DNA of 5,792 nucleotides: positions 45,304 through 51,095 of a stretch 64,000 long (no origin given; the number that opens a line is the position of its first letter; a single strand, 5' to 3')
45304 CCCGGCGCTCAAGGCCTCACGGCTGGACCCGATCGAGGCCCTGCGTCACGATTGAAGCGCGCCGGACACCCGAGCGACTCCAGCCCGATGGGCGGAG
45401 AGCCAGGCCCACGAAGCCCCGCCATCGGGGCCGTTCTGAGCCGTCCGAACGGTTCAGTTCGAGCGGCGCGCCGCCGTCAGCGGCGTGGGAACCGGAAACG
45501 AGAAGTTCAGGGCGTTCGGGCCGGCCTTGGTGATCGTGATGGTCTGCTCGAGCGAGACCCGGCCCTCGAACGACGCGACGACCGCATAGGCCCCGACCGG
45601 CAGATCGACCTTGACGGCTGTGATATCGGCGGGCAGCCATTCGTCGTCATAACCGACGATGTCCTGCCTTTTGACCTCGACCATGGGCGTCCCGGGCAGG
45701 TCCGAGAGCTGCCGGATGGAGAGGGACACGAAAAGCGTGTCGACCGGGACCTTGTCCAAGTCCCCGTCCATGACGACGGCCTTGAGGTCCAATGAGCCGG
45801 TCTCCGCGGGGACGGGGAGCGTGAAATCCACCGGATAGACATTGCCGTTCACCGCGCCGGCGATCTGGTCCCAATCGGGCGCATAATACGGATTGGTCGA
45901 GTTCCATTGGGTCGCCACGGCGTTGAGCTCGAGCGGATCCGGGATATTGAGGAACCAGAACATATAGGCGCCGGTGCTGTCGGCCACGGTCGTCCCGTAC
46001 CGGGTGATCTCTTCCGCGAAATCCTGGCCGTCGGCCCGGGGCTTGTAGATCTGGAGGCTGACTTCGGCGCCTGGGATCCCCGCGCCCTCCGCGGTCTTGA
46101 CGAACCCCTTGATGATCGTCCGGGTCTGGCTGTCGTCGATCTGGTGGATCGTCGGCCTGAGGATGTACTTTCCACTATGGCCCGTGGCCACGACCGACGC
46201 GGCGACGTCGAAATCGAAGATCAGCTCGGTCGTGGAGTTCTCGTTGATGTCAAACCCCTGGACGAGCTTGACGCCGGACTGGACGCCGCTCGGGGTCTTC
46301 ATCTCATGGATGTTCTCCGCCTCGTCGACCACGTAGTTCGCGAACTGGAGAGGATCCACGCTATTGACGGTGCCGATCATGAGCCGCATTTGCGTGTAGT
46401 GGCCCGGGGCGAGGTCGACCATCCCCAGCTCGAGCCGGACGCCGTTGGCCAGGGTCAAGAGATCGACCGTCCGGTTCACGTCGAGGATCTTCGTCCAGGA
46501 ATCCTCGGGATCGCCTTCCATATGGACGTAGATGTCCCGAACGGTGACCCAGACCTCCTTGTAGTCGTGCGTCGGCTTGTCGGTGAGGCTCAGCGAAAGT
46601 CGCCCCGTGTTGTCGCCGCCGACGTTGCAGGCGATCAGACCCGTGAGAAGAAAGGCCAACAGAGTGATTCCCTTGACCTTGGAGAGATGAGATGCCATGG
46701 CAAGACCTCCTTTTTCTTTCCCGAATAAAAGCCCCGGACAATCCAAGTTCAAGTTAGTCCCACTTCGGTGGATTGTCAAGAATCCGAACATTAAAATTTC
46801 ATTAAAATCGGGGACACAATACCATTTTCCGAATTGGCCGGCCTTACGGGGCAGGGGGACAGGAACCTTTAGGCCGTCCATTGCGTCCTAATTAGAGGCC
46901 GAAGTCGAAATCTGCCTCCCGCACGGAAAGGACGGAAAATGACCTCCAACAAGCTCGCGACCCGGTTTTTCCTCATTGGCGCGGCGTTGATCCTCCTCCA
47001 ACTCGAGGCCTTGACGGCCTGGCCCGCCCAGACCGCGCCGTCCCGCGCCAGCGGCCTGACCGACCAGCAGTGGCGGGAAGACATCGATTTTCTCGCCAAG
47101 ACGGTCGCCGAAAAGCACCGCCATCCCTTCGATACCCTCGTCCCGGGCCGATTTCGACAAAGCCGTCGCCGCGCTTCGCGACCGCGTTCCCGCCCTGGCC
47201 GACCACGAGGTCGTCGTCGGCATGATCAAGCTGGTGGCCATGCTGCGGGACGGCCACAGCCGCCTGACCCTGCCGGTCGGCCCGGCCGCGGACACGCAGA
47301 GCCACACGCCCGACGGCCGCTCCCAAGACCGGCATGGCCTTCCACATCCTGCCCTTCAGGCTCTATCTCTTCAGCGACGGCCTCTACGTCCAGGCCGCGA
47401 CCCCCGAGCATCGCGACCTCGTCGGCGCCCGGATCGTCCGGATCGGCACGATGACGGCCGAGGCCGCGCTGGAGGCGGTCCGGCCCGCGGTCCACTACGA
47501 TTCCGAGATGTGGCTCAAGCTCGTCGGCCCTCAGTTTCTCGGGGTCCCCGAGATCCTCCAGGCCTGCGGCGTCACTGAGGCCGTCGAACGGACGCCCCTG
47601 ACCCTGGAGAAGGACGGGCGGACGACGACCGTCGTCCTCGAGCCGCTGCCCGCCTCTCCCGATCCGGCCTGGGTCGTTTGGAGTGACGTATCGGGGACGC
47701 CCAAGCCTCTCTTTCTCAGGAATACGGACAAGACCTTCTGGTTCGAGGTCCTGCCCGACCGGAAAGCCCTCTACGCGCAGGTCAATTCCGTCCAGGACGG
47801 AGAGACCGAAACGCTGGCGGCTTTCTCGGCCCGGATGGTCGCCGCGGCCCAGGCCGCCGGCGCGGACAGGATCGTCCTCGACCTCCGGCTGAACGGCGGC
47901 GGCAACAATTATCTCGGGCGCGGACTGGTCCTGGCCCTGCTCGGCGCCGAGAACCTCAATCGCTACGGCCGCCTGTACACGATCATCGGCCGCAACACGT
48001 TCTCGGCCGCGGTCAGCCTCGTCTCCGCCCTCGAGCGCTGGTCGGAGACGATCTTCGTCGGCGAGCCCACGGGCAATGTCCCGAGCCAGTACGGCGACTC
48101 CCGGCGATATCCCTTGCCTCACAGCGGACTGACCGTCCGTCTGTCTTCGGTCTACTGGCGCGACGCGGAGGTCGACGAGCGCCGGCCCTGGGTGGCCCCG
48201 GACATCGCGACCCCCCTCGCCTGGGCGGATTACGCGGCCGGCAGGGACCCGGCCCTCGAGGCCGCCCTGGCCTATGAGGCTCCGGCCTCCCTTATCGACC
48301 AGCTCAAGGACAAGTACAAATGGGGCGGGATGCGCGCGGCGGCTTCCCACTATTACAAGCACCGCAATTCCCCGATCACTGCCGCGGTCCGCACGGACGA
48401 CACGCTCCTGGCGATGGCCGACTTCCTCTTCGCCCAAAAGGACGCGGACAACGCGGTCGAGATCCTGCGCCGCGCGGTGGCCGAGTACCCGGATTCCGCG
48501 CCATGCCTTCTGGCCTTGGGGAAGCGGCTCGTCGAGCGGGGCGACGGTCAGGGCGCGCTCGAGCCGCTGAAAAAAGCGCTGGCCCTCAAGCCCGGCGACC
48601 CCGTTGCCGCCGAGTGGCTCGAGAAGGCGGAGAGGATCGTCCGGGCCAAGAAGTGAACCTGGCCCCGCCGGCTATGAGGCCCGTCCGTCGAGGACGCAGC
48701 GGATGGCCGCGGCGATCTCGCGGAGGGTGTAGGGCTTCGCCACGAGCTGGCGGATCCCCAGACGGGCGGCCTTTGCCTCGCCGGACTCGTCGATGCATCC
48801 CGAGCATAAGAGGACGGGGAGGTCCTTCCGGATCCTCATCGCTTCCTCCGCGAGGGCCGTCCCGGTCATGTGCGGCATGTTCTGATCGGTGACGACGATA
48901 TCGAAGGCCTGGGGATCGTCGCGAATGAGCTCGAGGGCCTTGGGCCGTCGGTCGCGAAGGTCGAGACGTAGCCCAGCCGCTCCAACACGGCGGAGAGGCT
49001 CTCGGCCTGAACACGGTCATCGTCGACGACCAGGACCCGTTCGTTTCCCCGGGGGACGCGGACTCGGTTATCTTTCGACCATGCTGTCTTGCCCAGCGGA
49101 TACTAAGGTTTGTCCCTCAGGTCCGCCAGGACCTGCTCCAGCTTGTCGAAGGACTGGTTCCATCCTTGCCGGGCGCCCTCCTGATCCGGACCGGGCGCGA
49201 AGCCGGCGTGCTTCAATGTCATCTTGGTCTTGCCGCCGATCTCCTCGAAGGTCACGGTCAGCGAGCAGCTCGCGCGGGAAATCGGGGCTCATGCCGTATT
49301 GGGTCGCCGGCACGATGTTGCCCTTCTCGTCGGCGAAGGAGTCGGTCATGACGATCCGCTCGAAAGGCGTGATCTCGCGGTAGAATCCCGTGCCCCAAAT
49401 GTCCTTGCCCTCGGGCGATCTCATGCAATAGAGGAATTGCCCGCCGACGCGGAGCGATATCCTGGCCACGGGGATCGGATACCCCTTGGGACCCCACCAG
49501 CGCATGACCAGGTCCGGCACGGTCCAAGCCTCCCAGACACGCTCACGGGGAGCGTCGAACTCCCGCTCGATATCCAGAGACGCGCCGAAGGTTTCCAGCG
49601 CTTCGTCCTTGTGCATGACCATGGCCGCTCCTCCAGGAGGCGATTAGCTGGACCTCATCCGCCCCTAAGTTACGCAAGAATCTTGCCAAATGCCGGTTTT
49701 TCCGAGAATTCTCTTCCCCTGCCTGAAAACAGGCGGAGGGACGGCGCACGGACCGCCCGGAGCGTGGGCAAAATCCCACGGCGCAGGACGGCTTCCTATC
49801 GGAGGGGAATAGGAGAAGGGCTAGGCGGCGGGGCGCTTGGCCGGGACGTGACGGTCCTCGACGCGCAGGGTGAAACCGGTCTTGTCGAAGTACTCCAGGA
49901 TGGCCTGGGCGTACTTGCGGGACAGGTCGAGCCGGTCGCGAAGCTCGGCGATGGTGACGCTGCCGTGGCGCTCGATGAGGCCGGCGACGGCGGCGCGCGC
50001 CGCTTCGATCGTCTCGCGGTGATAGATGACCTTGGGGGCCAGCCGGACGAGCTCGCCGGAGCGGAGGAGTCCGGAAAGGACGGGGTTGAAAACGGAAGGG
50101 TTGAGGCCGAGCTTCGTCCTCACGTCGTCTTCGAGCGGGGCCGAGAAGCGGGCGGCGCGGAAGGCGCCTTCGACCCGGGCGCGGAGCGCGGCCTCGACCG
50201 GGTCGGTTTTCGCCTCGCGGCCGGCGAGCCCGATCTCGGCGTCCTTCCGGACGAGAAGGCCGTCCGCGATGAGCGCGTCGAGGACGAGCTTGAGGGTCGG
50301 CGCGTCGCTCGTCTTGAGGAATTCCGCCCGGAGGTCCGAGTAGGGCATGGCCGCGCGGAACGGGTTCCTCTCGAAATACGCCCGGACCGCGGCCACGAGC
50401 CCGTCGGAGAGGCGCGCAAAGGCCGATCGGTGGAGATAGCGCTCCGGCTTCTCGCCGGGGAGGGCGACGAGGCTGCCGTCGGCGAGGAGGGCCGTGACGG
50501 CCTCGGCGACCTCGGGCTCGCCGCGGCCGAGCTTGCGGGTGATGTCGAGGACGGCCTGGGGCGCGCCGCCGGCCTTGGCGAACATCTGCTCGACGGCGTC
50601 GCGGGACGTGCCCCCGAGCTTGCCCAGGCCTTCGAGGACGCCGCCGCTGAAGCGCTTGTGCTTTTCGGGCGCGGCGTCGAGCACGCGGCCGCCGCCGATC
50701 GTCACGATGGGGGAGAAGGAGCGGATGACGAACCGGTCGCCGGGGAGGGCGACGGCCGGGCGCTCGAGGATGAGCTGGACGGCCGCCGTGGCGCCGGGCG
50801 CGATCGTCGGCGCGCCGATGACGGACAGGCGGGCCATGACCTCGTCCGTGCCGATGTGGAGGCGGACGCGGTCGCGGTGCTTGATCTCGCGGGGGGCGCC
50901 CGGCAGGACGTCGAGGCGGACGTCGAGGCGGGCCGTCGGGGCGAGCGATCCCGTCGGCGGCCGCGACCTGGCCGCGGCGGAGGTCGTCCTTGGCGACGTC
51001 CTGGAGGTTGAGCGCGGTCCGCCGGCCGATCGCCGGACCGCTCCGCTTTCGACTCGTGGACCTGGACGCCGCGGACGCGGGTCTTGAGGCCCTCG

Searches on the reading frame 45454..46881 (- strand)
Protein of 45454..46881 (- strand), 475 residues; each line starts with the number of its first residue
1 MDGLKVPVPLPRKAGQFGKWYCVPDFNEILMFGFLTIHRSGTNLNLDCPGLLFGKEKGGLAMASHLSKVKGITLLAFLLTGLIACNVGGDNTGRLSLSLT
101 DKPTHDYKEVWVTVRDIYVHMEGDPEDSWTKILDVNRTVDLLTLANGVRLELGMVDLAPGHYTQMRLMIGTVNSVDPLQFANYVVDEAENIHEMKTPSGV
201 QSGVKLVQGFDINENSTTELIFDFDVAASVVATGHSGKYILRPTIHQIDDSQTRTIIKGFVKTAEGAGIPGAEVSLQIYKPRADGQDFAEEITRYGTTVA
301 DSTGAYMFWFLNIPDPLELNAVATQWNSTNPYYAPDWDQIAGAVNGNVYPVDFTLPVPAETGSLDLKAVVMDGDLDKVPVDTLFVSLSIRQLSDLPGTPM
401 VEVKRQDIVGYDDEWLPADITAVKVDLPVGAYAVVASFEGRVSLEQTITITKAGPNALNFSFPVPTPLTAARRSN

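Call 12: search_protein_families(library=pfam, proteins=[window:45454-46881:-])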
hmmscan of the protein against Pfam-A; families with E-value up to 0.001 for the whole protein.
window:45454-46881:- (475 aa): 2 families
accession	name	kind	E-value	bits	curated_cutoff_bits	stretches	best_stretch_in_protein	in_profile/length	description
PF14321.11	DUF4382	-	2.8e-34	118.7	25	1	92-243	1-136/136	Domain of unknown function (DUF4382)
PF13620.12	CarboxypepD_reg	-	6.6e-08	33.2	32.3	0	257-329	2-62/82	Carboxypeptidase regulatory-like domain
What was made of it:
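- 45454..46881 (-): DUF4382 protein, a recurrent neighbour downstream of selB. Pfam (call 12).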

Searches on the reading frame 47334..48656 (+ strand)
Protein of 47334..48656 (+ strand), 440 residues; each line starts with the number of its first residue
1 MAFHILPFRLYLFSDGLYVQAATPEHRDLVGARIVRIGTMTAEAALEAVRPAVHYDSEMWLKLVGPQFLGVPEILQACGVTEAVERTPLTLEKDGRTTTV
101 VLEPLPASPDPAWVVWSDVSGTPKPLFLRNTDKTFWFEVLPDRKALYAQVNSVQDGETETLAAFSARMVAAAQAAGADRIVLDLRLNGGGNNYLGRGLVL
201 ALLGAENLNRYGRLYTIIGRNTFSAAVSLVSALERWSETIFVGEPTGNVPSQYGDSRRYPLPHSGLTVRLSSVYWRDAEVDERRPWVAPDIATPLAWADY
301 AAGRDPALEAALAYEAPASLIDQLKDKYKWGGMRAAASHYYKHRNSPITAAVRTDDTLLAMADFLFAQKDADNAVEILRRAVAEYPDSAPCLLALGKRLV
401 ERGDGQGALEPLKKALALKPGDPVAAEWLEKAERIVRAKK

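Call 12: search_protein_families(library=pfam, proteins=[window:47334-48656:+])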
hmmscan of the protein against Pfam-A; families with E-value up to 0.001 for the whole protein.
window:47334-48656:+ (440 aa): 8 families
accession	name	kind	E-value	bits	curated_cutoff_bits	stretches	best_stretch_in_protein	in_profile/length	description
PF13428.12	TPR_14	-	1.5e-09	38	23.5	1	356-397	2-43/44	Tetratricopeptide repeat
PF03572.23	Peptidase_S41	-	1.6e-07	31.5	24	0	211-292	86-164/165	Peptidase family S41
PF14559.12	TPR_19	-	7.6e-07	29.8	25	1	365-426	1-62/68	Tetratricopeptide repeat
PF13424.12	TPR_12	-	1.4e-05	25.6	30.1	1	357-419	5-75/77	Tetratricopeptide repeat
PF13174.12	TPR_6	-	2.1e-05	25.3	26.3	1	356-388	1-33/33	Tetratricopeptide repeat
PF13432.12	TPR_16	-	0.00023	22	32.7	1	359-423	1-65/65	Tetratricopeptide repeat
PF13374.12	TPR_10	-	0.00044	20.6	27.5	0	391-418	4-31/42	Tetratricopeptide repeat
PF07719.23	TPR_2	-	0.00097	19.5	27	0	358-387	4-33/34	Tetratricopeptide repeat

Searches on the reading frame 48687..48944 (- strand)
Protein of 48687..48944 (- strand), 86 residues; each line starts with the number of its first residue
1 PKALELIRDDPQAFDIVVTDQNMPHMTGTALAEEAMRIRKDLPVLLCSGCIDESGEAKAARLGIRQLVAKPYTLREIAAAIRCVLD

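Call 27: search_protein_families(library=pfam, proteins=[window:48687-48944:-], max_evalue=0.01)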
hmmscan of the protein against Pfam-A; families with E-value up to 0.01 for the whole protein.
window:48687-48944:- (86 aa): 1 family
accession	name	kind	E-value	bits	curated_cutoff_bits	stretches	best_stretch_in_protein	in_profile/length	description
PF00072.30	Response_reg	-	4.8e-12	46.5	30.2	1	3-82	34-111/111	Response regulator receiver domain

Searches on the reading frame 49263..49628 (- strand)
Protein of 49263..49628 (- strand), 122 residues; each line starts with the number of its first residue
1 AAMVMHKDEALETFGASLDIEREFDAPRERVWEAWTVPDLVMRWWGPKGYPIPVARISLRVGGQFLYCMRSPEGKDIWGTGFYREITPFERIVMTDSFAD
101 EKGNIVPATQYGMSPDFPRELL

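Call 24: search_protein_families(library=pfam, proteins=[window:49263-49628:-], max_evalue=0.01)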
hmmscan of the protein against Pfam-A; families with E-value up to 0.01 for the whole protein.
window:49263-49628:- (122 aa): 1 family
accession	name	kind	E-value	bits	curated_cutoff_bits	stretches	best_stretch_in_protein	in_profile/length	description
PF08327.17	AHSA1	-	2.3e-19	70.3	22.1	1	25-102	1-72/125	Activator of Hsp90 ATPase homolog 1-like protein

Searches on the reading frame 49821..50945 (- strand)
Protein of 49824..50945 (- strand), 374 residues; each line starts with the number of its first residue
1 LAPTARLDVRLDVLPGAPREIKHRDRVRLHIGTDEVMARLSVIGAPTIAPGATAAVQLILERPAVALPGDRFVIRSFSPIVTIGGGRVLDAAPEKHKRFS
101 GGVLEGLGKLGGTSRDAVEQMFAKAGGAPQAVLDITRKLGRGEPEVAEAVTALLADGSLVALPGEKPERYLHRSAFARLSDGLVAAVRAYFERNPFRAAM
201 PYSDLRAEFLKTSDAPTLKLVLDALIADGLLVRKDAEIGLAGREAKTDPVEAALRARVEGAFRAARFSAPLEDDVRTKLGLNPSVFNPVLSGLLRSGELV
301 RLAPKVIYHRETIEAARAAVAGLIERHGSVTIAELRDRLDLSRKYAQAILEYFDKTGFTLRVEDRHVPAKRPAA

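Call 12: search_protein_families(library=pfam, proteins=[window:49821-50837:-])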
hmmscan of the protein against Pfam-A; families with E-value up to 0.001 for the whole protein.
window:49821-50837:- (338 aa): 3 families
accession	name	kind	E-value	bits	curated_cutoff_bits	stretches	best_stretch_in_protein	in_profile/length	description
PF09107.17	SelB-wing_3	-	7.4e-19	67.5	23.2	1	288-331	3-46/47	Elongation factor SelB, winged helix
PF09106.17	SelB-wing_2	-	1.3e-09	38.4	22.3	1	149-199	2-52/57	Elongation factor SelB, winged helix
PF25461.1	Beta-barrel_SelB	-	1e-08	35.8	27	1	17-58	38-79/80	Selenocysteine-specific elongation factor, beta-barrel domain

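Call 31: find_related_loci(query=window:49824-50945:-, collection=metagenome_contigs, flank=10000)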
Query window:49824-50945:- (374 aa) in metagenome_contigs; peptide patterns used: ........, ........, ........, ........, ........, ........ (x = any residue, [..] = any of these).
280 stretches matched a pattern; 103 encode a relative of the query (tblastn E <= 1e-3); the best 80 are kept; 80 distinct loci.
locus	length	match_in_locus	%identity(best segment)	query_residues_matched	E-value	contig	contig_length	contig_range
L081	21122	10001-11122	93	1-374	0e+0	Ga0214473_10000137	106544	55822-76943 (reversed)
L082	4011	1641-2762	86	1-374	0e+0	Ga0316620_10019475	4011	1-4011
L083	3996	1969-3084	84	1-372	0e+0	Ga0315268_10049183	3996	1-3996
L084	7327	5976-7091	82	1-372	0e+0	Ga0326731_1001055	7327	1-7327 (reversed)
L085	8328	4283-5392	83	1-370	0e+0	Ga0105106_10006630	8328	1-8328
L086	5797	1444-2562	83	1-373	0e+0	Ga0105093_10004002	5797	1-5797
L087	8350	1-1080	82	13-372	0e+0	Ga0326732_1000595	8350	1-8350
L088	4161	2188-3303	80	1-372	0e+0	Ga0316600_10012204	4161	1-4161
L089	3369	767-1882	80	1-372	0e+0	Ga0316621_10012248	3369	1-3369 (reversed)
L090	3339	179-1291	81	1-371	0e+0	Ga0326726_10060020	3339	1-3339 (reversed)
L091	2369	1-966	92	53-374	0e+0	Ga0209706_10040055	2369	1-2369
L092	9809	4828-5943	82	1-372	0e+0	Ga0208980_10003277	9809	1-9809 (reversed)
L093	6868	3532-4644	80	1-371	0e+0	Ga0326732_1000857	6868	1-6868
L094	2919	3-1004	86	41-374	0e+0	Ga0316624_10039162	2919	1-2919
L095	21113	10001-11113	78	1-371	0e+0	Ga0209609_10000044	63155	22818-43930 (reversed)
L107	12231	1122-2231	72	1-370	1e-176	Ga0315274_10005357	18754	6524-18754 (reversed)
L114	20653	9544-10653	72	1-370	4e-175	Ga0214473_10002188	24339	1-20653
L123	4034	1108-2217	74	1-370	2e-179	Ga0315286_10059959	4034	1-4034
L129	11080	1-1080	72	11-370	4e-155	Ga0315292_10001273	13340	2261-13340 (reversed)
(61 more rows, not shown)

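Call 76: find_homologous_proteins(query=L123:3281-4033:+, max_evalue=1e-20)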
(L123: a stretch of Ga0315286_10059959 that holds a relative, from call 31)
Query L123:3281-4033:+ (251 aa): 1 proteins with E <= 1e-20 among 422 candidates.
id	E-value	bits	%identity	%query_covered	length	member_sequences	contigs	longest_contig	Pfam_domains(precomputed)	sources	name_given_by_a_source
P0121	9.5e-49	184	100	36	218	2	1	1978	-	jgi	jgi:hypothetical protein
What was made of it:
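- Tried and rejected: Only one hit, on a 2-kb contig (call 76).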

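Call 82: search_protein_families(library=pfam, proteins=[L095:16529-17689:+, L095:17724-18281:-, L095:19704-20873:+, L107:7920-9746:+, L107:10180-11298:-, L129:6743-8035:-, L129:8035-8580:-, L129:9032-10342:-, L114:10656-11153:+], max_evalue=0.001)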
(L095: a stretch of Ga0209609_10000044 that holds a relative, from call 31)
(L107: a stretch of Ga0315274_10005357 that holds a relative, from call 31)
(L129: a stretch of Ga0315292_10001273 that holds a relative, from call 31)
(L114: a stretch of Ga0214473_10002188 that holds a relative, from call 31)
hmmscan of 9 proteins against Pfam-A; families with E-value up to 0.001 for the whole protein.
L095:16529-17689:+ (386 aa): 1 family
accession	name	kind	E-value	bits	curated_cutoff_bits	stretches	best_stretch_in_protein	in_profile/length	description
PF02417.20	Chromate_transp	-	3.9e-81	271.4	28.6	2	216-378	2-165/166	Chromate transporter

L095:17724-18281:- (185 aa): 1 family
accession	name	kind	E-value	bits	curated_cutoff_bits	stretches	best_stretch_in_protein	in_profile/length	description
PF08843.17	AbiEii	-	1.1e-05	25.9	22.5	1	70-158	136-225/238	Nucleotidyl transferase AbiEii toxin, Type IV TA system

L095:19704-20873:+ (389 aa): 1 family
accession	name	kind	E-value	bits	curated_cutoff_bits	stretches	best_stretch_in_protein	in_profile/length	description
PF00999.27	Na_H_Exchanger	-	1.1e-35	123.7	26.2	1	13-363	3-368/375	Sodium/hydrogen exchanger, transmembrane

L107:7920-9746:+ (608 aa): 2 families
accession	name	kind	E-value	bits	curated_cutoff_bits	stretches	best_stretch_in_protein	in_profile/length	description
PF00144.29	Beta-lactamase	-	5.7e-48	164.2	27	1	45-374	1-311/329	Beta-lactamase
PF11954.13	DUF3471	-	2.8e-24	85.9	29.3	2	427-512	4-91/103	Domain of unknown function (DUF3471)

L107:10180-11298:- (372 aa): 14 families
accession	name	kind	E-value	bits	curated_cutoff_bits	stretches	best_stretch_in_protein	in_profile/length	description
PF13414.12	TPR_11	-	4e-20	71.7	26.8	1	78-109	11-42/42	TPR repeat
PF13431.12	TPR_17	-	3.2e-18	64.9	24.4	1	162-193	2-33/34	Tetratricopeptide repeat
PF14559.12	TPR_19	-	2e-15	57.3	25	1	154-207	6-59/68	Tetratricopeptide repeat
PF13432.12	TPR_16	-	2.3e-14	53.9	32.7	2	154-207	12-65/65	Tetratricopeptide repeat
PF07719.23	TPR_2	-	2.7e-14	52.4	27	0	154-171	16-33/34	Tetratricopeptide repeat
PF00515.34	TPR_1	-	5.6e-13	48.5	27.8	0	155-171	17-33/34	Tetratricopeptide repeat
PF13428.12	TPR_14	-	1e-12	47.8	23.5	0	154-182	16-44/44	Tetratricopeptide repeat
PF13181.12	TPR_8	-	8.5e-10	38.5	25.7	0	219-240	13-34/34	Tetratricopeptide repeat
PF13174.12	TPR_6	-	1.1e-07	32.4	26.3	0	281-304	6-29/33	Tetratricopeptide repeat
PF13429.12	TPR_15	-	8.7e-07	29.1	26.2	0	58-153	144-236/280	Tetratricopeptide repeat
PF13424.12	TPR_12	-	1.6e-06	28.6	30.1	0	247-300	9-70/77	Tetratricopeptide repeat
PF12895.13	ANAPC3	-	1.9e-06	28.5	27.2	0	162-228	12-77/82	Anaphase-promoting complex, cyclosome, subunit 3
PF23914.1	TPR_CcmH_CycH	-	2.5e-05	24.6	42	0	154-236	65-150/158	Cytochrome c-type biogenesis protein H TPR domain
PF01535.26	PPR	-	0.00051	20.6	25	0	284-304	9-29/31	PPR repeat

L129:6743-8035:- (430 aa): 5 families
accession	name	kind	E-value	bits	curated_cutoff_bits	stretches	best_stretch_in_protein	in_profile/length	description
PF00732.25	GMC_oxred_N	-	6e-21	75.7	23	1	134-245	87-202/218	GMC oxidoreductase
PF01266.30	DAO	-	1.7e-10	41.4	27.9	1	180-289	154-261/353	FAD dependent oxidoreductase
PF00890.30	FAD_binding_2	-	6.2e-06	26.1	20.4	0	181-236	148-206/414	FAD binding domain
PF07992.20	Pyr_redox_2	-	0.00021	21.3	26.1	0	184-259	192-265/291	Pyridine nucleotide-disulphide oxidoreductase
PF13450.12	NAD_binding_8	-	0.00042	21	21.9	0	6-34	1-30/68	NAD(P)-binding Rossmann-like domain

L129:8035-8580:- (181 aa): 0 families

L129:9032-10342:- (436 aa): 3 families
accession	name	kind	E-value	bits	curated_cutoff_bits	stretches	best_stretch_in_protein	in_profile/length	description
PF04055.27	Radical_SAM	-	6.9e-21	75.6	29.5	1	122-249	3-139/166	Radical SAM superfamily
PF13186.11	SPASM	-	1.6e-07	31.9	21.5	1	341-381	1-46/67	Iron-sulfur cluster-binding domain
PF13353.11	Fer4_12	-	0.00096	19.9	22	0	123-199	12-95/137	4Fe-4S single cluster domain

L114:10656-11153:+ (165 aa): 1 family
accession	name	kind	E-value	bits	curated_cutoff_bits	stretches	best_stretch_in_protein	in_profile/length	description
PF05991.17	NYN_YacP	-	6.6e-20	72.2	24.6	1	5-124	1-121/166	YacP-like NYN domain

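Call 100: search_protein_families(library=pfam, alignment_id=A3, max_evalue=0.0001)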
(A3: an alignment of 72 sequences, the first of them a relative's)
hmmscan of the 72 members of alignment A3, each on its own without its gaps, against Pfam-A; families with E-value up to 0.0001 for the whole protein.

A. member 1, L095:19635-20870:+ (412 aa): 1 family
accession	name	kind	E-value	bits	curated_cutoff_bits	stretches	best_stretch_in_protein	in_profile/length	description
PF00999.27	Na_H_Exchanger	-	1.3e-35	123.4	26.2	1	36-386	3-368/375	Sodium/hydrogen exchanger, transmembrane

B. families by the number of members that match (of 72 scanned): 98 families (the first 25 are shown)
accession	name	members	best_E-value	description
PF14321.11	DUF4382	6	2e-37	Domain of unknown function (DUF4382)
PF01569.27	PAP2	4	8.3e-23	PAP2 superfamily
PF00326.27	Peptidase_S9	3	2e-49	Prolyl oligopeptidase family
PF00005.33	ABC_tran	3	1.3e-31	ABC transporter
PF20434.5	BD-FAE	3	6.4e-23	BD-FAE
PF09107.17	SelB-wing_3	3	6.2e-20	Elongation factor SelB, winged helix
PF14378.12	PAP2_3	3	4.8e-19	PAP2 superfamily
PF25461.1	Beta-barrel_SelB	3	3.8e-15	Selenocysteine-specific elongation factor, beta-barrel domain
PF12146.15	Hydrolase_4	3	9.8e-15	Serine aminopeptidase, S33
PF00561.26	Abhydrolase_1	3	1e-13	alpha/beta hydrolase fold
PF12697.13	Abhydrolase_6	3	9.1e-10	Alpha/beta hydrolase family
PF09106.17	SelB-wing_2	3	4.5e-09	Elongation factor SelB, winged helix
PF19289.4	PmbA_TldD_3rd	2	3.9e-74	PmbA/TldA metallopeptidase C-terminal domain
PF00072.30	Response_reg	2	2.4e-31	Response regulator receiver domain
PF07676.18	PD40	2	2.5e-26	WD40-like Beta Propeller Repeat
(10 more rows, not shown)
